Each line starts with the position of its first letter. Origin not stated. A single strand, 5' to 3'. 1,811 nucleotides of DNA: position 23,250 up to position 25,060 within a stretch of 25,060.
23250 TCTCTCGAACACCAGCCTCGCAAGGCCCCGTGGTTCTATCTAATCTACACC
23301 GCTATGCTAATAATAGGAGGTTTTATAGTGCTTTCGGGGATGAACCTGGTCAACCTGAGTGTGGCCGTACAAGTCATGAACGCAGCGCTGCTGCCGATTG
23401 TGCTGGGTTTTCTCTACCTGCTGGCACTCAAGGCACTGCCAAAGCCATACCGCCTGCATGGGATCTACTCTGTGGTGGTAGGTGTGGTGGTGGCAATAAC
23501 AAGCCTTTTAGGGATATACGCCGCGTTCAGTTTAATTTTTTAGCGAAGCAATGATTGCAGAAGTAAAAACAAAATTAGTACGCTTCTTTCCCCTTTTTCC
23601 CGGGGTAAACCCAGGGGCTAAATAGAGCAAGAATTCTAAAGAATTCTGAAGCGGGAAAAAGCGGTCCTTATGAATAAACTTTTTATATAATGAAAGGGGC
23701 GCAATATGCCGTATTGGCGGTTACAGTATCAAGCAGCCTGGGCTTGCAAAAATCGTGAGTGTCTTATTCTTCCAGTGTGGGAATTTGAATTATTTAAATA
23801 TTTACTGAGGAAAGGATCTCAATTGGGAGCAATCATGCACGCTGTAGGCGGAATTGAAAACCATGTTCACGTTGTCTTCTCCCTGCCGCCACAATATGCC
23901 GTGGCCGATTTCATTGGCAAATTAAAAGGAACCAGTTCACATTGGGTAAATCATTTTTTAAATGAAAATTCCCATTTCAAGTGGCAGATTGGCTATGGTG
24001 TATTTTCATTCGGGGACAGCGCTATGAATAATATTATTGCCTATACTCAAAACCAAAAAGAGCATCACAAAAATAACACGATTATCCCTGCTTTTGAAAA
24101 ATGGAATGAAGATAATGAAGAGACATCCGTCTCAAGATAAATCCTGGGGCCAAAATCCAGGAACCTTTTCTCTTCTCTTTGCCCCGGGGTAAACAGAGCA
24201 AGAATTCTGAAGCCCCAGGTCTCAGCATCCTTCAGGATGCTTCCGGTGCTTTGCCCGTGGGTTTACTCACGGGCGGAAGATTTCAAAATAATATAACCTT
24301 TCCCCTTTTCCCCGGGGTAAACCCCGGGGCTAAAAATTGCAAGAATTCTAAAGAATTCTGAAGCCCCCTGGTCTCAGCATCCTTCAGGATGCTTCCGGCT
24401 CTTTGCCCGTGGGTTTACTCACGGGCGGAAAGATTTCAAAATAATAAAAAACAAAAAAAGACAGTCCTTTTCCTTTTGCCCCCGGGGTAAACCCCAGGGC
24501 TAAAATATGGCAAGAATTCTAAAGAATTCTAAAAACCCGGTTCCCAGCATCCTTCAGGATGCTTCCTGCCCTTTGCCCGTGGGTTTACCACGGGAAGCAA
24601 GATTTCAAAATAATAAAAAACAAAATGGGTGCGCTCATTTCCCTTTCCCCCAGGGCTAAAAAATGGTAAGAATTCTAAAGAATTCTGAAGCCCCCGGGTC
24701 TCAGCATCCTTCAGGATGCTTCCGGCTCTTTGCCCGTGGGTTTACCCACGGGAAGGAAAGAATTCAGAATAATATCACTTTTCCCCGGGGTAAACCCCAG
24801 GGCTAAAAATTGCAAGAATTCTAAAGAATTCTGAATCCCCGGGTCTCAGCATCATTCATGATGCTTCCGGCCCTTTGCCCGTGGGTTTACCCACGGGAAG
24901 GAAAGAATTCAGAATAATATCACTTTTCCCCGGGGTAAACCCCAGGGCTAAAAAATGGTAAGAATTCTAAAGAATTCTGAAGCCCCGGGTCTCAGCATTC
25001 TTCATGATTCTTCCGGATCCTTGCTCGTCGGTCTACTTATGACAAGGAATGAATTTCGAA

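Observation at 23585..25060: RAYT-type HUH transposase flanked by a tandem array of four-hairpin composite repeats (REPIN/BIME-like) running to the contig end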

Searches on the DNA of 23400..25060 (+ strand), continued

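Call 47: search_with_rna_model(model_id=R1, sources=[window, L001, L002, L003, L019, L025, L026, L027, L028, L029, L030, L031, L032, L033, L034, L035, L036, L037, L038, L039, L040, L041, L042, L043, L044, L045, L046, L047, L048, L049, L050, L051, L052, L053, L054, L055, L056, L057, L058, L059, L060, L061, L062, L063, L064, L065, L066, L067, L068, L069, L070, L071, L072, L073, L074, L075, L076, L077, L078, L079, L080, L081, L082, L083, L084, L085, L086, L087, L088, L089, L090, L091, L092, L093, L094, L095, L096, L097, L098, L099, L100, L101, L102, L103, L104, L105, L106, L107, L108], max_evalue=1)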
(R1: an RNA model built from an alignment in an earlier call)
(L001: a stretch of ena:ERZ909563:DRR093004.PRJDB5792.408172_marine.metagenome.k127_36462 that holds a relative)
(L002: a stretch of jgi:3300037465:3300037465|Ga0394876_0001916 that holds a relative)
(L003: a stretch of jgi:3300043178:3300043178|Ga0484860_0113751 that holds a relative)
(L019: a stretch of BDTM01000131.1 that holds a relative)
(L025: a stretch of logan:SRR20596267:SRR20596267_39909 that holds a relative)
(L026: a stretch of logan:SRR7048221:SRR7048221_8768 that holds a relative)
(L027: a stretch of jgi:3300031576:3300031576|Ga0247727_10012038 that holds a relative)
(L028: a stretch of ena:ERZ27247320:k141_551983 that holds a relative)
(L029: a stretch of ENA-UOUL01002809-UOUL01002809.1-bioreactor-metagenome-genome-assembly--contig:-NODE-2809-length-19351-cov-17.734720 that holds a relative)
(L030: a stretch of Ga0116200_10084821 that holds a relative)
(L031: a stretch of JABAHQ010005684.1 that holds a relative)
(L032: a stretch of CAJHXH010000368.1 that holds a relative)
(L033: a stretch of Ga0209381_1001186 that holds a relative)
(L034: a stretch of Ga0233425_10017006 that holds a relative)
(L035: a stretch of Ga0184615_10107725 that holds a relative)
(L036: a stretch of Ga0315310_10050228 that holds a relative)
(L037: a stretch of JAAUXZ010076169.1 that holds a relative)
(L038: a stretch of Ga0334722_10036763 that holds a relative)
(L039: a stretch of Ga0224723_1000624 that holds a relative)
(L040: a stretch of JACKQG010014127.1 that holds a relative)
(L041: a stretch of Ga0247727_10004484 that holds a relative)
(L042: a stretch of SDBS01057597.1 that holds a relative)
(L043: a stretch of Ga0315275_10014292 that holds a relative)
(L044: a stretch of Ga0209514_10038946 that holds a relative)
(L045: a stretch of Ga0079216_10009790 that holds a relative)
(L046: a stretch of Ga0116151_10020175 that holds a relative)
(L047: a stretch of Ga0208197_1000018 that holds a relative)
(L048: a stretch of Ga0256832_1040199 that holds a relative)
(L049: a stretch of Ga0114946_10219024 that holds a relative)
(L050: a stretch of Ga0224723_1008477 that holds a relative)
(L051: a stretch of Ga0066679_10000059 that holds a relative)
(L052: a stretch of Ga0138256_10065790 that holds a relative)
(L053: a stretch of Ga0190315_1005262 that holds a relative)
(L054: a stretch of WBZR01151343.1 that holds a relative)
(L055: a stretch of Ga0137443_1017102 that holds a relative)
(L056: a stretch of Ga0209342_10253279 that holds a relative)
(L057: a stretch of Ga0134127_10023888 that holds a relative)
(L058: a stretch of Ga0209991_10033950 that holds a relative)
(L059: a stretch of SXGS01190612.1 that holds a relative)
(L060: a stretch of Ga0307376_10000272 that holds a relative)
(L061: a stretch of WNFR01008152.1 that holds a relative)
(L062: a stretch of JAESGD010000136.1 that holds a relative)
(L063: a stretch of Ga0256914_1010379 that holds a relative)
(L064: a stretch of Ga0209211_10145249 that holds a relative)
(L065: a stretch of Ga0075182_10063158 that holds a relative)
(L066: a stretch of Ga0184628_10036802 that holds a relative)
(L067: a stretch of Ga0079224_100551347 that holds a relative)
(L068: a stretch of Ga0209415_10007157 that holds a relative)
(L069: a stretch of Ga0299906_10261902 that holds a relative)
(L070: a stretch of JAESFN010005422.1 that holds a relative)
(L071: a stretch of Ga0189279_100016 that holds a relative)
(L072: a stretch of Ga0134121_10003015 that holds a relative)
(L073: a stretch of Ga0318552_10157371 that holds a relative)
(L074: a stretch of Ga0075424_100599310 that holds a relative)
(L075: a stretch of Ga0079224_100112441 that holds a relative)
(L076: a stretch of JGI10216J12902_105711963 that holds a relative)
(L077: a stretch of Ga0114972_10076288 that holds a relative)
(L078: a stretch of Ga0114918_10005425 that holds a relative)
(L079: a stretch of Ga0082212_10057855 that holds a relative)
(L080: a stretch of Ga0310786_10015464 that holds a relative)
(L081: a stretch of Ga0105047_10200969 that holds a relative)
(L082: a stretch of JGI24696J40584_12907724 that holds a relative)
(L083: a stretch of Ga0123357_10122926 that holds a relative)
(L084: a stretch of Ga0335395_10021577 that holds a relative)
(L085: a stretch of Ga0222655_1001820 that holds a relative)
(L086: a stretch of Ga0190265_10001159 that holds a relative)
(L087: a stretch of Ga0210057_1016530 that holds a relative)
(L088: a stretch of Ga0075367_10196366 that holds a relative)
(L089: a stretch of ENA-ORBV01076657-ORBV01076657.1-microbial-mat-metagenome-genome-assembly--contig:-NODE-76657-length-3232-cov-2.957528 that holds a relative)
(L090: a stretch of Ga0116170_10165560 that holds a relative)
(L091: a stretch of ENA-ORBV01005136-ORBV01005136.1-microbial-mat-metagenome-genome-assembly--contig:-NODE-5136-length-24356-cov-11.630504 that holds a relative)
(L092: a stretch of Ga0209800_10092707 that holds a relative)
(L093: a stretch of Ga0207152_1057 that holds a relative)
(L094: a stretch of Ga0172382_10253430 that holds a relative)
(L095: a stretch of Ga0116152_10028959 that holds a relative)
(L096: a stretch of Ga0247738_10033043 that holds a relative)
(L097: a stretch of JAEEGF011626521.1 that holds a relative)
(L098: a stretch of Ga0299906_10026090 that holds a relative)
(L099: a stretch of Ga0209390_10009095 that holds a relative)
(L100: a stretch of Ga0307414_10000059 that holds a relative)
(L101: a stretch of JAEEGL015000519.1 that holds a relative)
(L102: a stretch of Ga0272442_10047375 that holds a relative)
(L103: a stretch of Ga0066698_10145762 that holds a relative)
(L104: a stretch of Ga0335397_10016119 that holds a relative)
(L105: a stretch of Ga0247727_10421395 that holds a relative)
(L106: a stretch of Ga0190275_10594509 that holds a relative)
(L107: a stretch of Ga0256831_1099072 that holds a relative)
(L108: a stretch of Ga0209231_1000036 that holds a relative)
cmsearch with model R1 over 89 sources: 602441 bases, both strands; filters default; matches with E-value up to 1: 245.
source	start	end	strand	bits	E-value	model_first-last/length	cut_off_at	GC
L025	1990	2042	-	73.3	3.3e-16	1-53/53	no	0.55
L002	7346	7398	-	70.9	1.3e-15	1-53/53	no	0.38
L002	8329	8381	-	70.6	1.6e-15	1-53/53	no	0.51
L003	939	991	-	70.6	1.6e-15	1-53/53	no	0.51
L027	9863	9915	+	69.9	2.5e-15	1-53/53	no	0.6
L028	791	843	+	69.9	2.5e-15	1-53/53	no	0.6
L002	8847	8899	+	69.4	3.4e-15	1-53/53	no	0.6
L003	1457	1509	+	69.4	3.4e-15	1-53/53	no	0.6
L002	7287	7339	+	69.2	3.8e-15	1-53/53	no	0.64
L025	10250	10302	-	68.3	6.3e-15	1-53/53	no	0.57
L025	1340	1392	+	68.2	6.9e-15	1-53/53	no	0.6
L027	10834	10886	-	68.1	7.1e-15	1-53/53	no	0.57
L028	1762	1814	-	68.1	7.1e-15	1-53/53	no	0.57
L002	8270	8322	+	68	7.4e-15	1-53/53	no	0.49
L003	880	932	+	68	7.4e-15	1-53/53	no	0.49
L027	10444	10496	+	66.7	1.6e-14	1-53/53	no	0.6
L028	1372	1424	+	66.7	1.6e-14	1-53/53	no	0.6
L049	521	573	-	64.9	4.6e-14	1-53/53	no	0.45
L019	303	355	-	64.7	5.3e-14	1-53/53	no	0.62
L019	455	507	-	64.7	5.3e-14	1-53/53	no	0.62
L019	633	685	-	64.7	5.3e-14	1-53/53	no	0.62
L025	1400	1452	-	64.3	6.8e-14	1-53/53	no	0.55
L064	1027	1079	+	63.7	9.7e-14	1-53/53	no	0.45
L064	223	275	+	63.4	1.1e-13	1-53/53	no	0.42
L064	84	136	+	63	1.4e-13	1-53/53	no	0.43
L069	472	524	+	62.7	1.8e-13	1-53/53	no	0.7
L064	1167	1219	+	62.1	2.5e-13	1-53/53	no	0.34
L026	7462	7514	+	61.7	3.1e-13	1-53/53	no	0.45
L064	1082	1134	-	61.1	4.5e-13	1-53/53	no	0.45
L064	1222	1274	-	61.1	4.5e-13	1-53/53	no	0.45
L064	138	190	-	60.8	5.3e-13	1-53/53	no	0.45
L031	8138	8190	-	60.6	5.8e-13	1-53/53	no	0.53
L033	10465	10517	-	60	8.8e-13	1-53/53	no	0.58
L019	134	186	-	59.1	1.5e-12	1-53/53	no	0.6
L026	7321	7373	+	58.6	2e-12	1-53/53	no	0.43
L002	8906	8962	-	58.5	2e-12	1-53/53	no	0.6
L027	10770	10822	+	58.1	2.6e-12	1-53/53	no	0.6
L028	1698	1750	+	58.1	2.6e-12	1-53/53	no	0.6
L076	567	619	+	57.6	3.5e-12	1-53/53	no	0.62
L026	7394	7446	-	57.4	3.9e-12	1-53/53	no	0.36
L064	536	588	-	57.4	4e-12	1-53/53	no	0.45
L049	444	496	-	57.4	4e-12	1-53/53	no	0.49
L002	15456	15509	-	56.7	5.9e-12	1-53/53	no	0.59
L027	9923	9975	-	56.6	6.4e-12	1-53/53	no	0.62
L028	851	903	-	56.6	6.4e-12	1-53/53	no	0.62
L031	8064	8116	+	56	9.2e-12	1-53/53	no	0.53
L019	68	120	+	55.4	1.3e-11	1-53/53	no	0.43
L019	388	440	+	55.4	1.3e-11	1-53/53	no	0.43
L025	1932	1983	+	54.8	1.8e-11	1-53/53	no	0.63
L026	6664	6716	+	54.3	2.5e-11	1-53/53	no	0.47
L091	8015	8068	+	51.1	1.6e-10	1-53/53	no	0.63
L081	1113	1166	+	49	5.7e-10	1-53/53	no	0.59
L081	2146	2199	+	48.9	6.1e-10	1-53/53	no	0.67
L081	928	980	+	48.9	6.2e-10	1-53/53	no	0.62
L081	1020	1073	+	48.7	7e-10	1-53/53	no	0.63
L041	10508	10559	+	48.4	8.2e-10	1-53/53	no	0.62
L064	481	533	+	48.3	8.6e-10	1-53/53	no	0.57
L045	615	667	-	48.1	9.4e-10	1-53/53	no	0.62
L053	3294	3345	-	47.4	1.4e-09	1-53/53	no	0.38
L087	4145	4198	-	47.2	1.7e-09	1-53/53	no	0.5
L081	835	888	+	46.6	2.3e-09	1-53/53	no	0.65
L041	9919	9970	-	46.6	2.3e-09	1-53/53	no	0.62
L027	10504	10557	-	46.6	2.4e-09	1-53/53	no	0.65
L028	1432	1485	-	46.6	2.4e-09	1-53/53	no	0.65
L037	564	616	+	46.4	2.6e-09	1-53/53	no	0.42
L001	3032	3084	+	46.3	2.9e-09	1-53/53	no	0.43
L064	277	329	-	44.9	6.4e-09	1-53/53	no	0.32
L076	644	697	-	44.8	6.7e-09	1-53/53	no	0.61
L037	264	315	-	44.4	8.6e-09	1-53/53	no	0.5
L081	1204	1257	+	44.1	1e-08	1-53/53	no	0.63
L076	496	549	-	44.1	1e-08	1-53/53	no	0.63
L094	29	82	-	43.4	1.5e-08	1-53/53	no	0.52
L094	465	518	-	43.4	1.5e-08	1-53/53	no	0.54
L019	235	289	+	42.7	2.3e-08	1-53/53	no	0.45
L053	3165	3216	+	42.7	2.4e-08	1-53/53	no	0.46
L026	6739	6789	-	42.6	2.5e-08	1-53/53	no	0.35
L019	564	618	+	42.4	2.9e-08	1-53/53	no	0.47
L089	2790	2843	+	42.3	2.9e-08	1-53/53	no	0.63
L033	10414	10466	+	42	3.6e-08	1-53/53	no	0.62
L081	1470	1523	-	41.6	4.4e-08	1-53/53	no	0.65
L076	1231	1284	-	41.4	5.2e-08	1-53/53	no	0.67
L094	257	310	-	40.7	7.8e-08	1-53/53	no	0.46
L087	4701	4751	+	40.7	7.8e-08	1-53/53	no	0.51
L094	693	746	-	40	1.1e-07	1-53/53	no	0.56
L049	299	352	+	40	1.2e-07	1-53/53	no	0.61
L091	7341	7394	-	39.1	2e-07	1-53/53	no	0.65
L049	376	419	-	39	2.2e-07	1-53/53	no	0.43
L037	628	679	-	38.8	2.3e-07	1-53/53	no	0.48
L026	7535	7587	-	37.7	4.6e-07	1-53/53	no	0.38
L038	1611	1664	-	37.6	4.7e-07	1-53/53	no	0.5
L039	10518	10568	-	37.6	4.9e-07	1-53/53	no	0.53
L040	6491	6543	+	37.4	5.5e-07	1-53/53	no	0.45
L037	1359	1411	+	37.3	5.9e-07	1-53/53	no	0.43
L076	1158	1210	+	36.4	9.7e-07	1-53/53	no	0.6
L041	9842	9893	+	36.2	1.1e-06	1-53/53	no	0.4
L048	711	763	-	36.1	1.1e-06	1-53/53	no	0.66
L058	696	747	-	36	1.2e-06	1-53/53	no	0.65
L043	3457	3508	-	35.5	1.7e-06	1-53/53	no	0.38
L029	3558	3611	+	35.2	1.9e-06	1-53/53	no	0.7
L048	139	190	+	35.2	2e-06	1-53/53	no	0.71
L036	109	160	+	35.1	2.1e-06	1-53/53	no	0.46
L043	4313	4364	-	35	2.3e-06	1-53/53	no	0.42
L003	1516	1557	-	34.8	2.5e-06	1-53/53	no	0.6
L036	687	738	+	34.6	2.9e-06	1-53/53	no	0.5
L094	197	250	+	34.5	3.1e-06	1-53/53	no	0.5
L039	10455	10506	+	34.4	3.2e-06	1-53/53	no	0.5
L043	4209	4260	-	34.2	3.5e-06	1-53/53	no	0.38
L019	1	35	-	34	3.9e-06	1-35/53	3'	0.66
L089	2704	2753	+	34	4e-06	1-53/53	no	0.66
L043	3383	3434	-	33.3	6.2e-06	1-53/53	no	0.38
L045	564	616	+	33.2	6.6e-06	1-53/53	no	0.57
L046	312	362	+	33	7e-06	1-53/53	no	0.43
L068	9768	9824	-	33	7.1e-06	1-53/53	no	0.56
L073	572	618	+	32.8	8e-06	1-53/53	no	0.74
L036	187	239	-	32.3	1.1e-05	1-53/53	no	0.62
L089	2114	2167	-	32.3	1.1e-05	1-53/53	no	0.67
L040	6567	6619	+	32.2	1.1e-05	1-53/53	no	0.43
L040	6647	6699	+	32.2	1.1e-05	1-53/53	no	0.43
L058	130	183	+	32.2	1.2e-05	1-53/53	no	0.67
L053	2595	2672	+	31.7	1.5e-05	1-53/53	no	0.44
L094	405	458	+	31.7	1.5e-05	1-53/53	no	0.52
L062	1538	1587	+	31.1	2.2e-05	1-53/53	no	0.34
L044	3164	3215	-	31.1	2.2e-05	1-53/53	no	0.58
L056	198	253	-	30.9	2.5e-05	1-53/53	no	0.55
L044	2636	2687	+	30.7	2.7e-05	1-53/53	no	0.6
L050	3322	3375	-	30.4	3.4e-05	1-53/53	no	0.54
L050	3464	3517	-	30.4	3.4e-05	1-53/53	no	0.54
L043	4105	4154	+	30.1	4.1e-05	1-53/53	no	0.44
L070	144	201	-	29.9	4.5e-05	1-53/53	no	0.6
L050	3038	3091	-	28.8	8.6e-05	1-53/53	no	0.56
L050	3180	3233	-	28.8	8.6e-05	1-53/53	no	0.56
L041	10665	10707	-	28.6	9.6e-05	1-53/53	no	0.65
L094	633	686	+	28.3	0.00011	1-53/53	no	0.52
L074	1094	1151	+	28.1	0.00013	1-53/53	no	0.57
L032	2011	2061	+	27.9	0.00015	1-53/53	no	0.31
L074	300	356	+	27.4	0.00019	1-53/53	no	0.58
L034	3045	3100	-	27.1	0.00024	1-53/53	no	0.5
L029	3418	3458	+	27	0.00025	1-53/53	no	0.66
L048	32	84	-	26.8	0.00028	1-53/53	no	0.72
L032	1536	1586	+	26.5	0.00033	1-53/53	no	0.31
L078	3826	3884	-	26.5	0.00035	1-53/53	no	0.68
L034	2814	2869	-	25.9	0.00048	1-53/53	no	0.48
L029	4190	4240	-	25.9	0.00049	1-53/53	no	0.61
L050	4053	4103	+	25.6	0.00057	1-53/53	no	0.51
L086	10581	10631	+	25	0.00081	1-53/53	no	0.63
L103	1293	1327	+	24.9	0.00087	1-53/53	no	0.49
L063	4857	4911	-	24.7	0.00099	1-53/53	no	0.67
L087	4114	4164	+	24.6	0.001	1-53/53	no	0.49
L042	2190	2239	-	24.6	0.001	1-53/53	no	0.58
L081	747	796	+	24.4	0.0012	1-53/53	no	0.68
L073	638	699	+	24.2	0.0013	1-53/53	no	0.66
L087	4819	4853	-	24.1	0.0014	1-53/53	no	0.46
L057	4058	4084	-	23.8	0.0017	26-52/53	no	0.56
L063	5201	5254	-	23.6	0.0019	1-53/53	no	0.7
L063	5542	5596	-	23.4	0.0021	1-53/53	no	0.71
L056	97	153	+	23.3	0.0023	1-53/53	no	0.56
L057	4555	4605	+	23.1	0.0025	1-53/53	no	0.61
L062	2246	2296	+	23.1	0.0025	1-53/53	no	0.59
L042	2809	2858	-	23.1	0.0026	1-53/53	no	0.48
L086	10413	10461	+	22.7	0.0032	1-53/53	no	0.61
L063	5373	5427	-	22.6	0.0034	1-53/53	no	0.73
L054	26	78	+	22.2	0.0043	1-53/53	no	0.68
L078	4392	4412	+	21.9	0.005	32-52/53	no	0.71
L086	10507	10545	+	21.9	0.0051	1-53/53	no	0.64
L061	8655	8679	-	21.8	0.0053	28-52/53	no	0.6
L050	2888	2941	-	21.8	0.0055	1-53/53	no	0.54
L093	9879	9908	-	21.7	0.0056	1-53/53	no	0.47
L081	1562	1603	-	21.6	0.006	1-53/53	no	0.67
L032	2074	2124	-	21.6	0.0061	1-53/53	no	0.31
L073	75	115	-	21.3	0.0074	1-53/53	no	0.71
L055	546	565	-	21.1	0.0083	33-52/53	no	0.65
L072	3183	3202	-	21.1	0.0083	33-52/53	no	0.65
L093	10552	10588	-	21.1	0.0083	1-53/53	no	0.43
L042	2835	2863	+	21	0.0085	1-53/53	no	0.52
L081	2064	2107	+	20.9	0.009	1-53/53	no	0.68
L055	1069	1128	+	20.7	0.01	1-53/53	no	0.65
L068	10761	10817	-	20.7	0.011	1-53/53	no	0.56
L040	6727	6768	+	20.7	0.011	1-53/53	no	0.43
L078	3929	3948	-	20.6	0.011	33-52/53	no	0.7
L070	897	953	-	20.4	0.013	1-53/53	no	0.58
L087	4732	4778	-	20.2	0.014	1-53/53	no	0.43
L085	3485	3532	+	20.1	0.015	1-53/53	no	0.35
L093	10441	10475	+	20.1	0.015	1-53/53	no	0.4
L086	9834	9882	-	20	0.015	1-53/53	no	0.67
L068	10490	10546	-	19.9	0.017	1-53/53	no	0.63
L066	1932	1952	-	19.9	0.017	32-52/53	no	0.57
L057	4709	4727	+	19.7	0.019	34-52/53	no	0.63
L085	3476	3508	-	19.7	0.019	1-53/53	no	0.45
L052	2398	2457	-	19.6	0.02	1-53/53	no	0.6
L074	572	618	-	19.4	0.022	1-53/53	no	0.64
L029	3624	3671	-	19.4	0.023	1-53/53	no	0.58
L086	10695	10715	+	19.3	0.024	32-52/53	no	0.62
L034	3190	3246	-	19.2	0.026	1-53/53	no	0.49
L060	9808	9859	-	19.1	0.027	1-53/53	no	0.56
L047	10420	10451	-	19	0.028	1-53/53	no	0.44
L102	4274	4299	+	19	0.029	27-52/53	no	0.62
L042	1785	1822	-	18.9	0.03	1-53/53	no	0.5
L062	1599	1650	-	18.7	0.034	1-53/53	no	0.37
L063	5029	5083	-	18.6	0.036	1-53/53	no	0.67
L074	1053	1071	+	18.6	0.037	34-52/53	no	0.58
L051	10418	10455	+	18.5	0.037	1-53/53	no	0.53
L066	2402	2425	+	18.4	0.041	29-52/53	no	0.67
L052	2477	2520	-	18.2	0.046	1-53/53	no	0.45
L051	10534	10554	+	18.2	0.046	32-52/53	no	0.71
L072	3766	3786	+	18.2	0.046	32-52/53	no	0.71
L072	3949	3969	+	18.2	0.046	32-52/53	no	0.71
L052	3025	3060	+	18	0.05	1-53/53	no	0.67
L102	3677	3712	-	17.8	0.056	1-53/53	no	0.75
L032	1723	1773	-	17.8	0.057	1-53/53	no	0.35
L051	9866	9925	-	17.6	0.065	1-53/53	no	0.6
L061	9200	9218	+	17.5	0.068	34-52/53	no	0.58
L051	9705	9725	-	17.5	0.07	32-52/53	no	0.62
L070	21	40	-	17.1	0.089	33-52/53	no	0.7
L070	984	1003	-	17.1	0.089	33-52/53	no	0.7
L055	1011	1029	+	16.8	0.1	34-52/53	no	0.63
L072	3670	3688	+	16.8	0.1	34-52/53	no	0.63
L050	4112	4164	-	16.8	0.1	1-53/53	no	0.55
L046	372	395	-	16.4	0.13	29-52/53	no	0.42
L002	8242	8293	-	16.3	0.14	1-53/53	no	0.44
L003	852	903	-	16.3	0.14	1-53/53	no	0.44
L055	464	525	-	16.1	0.16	1-53/53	no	0.61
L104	4379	4434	+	15.8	0.19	1-53/53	no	0.62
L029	4244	4291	-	15.1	0.28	1-53/53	no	0.62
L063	5712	5761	-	15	0.3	1-53/53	no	0.64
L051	9947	9966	-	14.7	0.35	33-52/53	no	0.65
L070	751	770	+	14.7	0.36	33-52/53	no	0.6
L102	3785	3841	-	14.7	0.36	1-53/53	no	0.67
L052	2957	2975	+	14.7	0.37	34-52/53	no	0.47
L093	10493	10528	+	14.5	0.4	1-53/53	no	0.39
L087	4798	4817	-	14.4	0.43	3-22/53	no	0.6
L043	4283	4332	+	14.4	0.44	1-53/53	no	0.42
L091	7432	7477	-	13.7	0.65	1-53/53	no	0.59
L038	2204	2260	-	13.6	0.68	1-53/53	no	0.54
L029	4138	4185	+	13.2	0.88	1-53/53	no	0.58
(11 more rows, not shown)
